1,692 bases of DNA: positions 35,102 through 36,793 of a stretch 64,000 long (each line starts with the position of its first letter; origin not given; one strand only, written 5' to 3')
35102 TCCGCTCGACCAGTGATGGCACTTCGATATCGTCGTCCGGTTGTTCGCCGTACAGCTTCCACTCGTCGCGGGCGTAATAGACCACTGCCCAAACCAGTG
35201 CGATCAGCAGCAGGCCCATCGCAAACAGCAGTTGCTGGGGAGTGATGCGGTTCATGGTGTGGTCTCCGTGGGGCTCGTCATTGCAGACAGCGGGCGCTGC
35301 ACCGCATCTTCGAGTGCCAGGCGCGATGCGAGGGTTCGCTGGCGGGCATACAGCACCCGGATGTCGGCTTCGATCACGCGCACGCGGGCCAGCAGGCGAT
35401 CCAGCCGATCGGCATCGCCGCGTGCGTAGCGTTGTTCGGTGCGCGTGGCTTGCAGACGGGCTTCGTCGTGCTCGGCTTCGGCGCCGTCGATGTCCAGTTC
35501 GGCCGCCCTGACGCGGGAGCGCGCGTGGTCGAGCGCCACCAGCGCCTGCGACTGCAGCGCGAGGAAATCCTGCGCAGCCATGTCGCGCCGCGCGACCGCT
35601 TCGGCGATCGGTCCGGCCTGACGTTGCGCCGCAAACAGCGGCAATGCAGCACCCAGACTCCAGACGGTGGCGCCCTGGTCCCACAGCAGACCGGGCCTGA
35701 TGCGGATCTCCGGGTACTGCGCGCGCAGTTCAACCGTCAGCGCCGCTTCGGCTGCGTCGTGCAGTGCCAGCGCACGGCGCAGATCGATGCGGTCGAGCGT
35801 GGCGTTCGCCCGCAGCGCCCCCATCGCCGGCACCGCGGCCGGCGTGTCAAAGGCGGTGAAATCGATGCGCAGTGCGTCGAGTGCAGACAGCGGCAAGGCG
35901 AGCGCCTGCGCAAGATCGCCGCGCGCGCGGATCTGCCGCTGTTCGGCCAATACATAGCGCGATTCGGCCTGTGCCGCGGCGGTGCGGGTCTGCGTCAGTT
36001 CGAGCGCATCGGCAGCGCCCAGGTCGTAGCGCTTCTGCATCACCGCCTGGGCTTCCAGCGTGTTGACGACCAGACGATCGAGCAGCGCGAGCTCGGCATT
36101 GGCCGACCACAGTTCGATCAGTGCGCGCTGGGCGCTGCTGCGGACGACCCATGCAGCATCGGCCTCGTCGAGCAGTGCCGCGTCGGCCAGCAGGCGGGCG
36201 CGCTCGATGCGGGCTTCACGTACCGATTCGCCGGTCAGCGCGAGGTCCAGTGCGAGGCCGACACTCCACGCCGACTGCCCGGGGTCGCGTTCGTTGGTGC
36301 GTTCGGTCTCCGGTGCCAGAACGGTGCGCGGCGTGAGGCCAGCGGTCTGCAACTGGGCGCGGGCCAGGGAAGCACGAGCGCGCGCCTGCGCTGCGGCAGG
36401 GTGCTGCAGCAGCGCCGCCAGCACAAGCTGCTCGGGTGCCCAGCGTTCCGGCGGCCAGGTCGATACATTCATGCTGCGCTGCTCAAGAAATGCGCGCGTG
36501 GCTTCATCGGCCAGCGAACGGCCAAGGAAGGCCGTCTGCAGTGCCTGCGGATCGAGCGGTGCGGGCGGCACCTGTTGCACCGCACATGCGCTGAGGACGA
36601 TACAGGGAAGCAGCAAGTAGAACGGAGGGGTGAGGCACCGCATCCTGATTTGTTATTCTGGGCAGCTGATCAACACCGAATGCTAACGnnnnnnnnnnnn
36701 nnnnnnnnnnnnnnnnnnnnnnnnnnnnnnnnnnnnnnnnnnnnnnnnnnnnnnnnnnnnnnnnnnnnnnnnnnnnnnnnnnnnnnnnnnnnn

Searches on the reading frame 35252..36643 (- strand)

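Call 49: search_protein_families(library=pfam, proteins=[window:35252-36643:-], max_evalue=0.00001)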
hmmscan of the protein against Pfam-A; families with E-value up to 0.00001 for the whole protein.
window:35252-36643:- (463 aa): 1 family
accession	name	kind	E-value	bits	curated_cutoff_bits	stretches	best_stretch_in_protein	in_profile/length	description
PF02321.23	OEP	-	3.5e-19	69.8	22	2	71-248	2-186/187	Outer membrane efflux protein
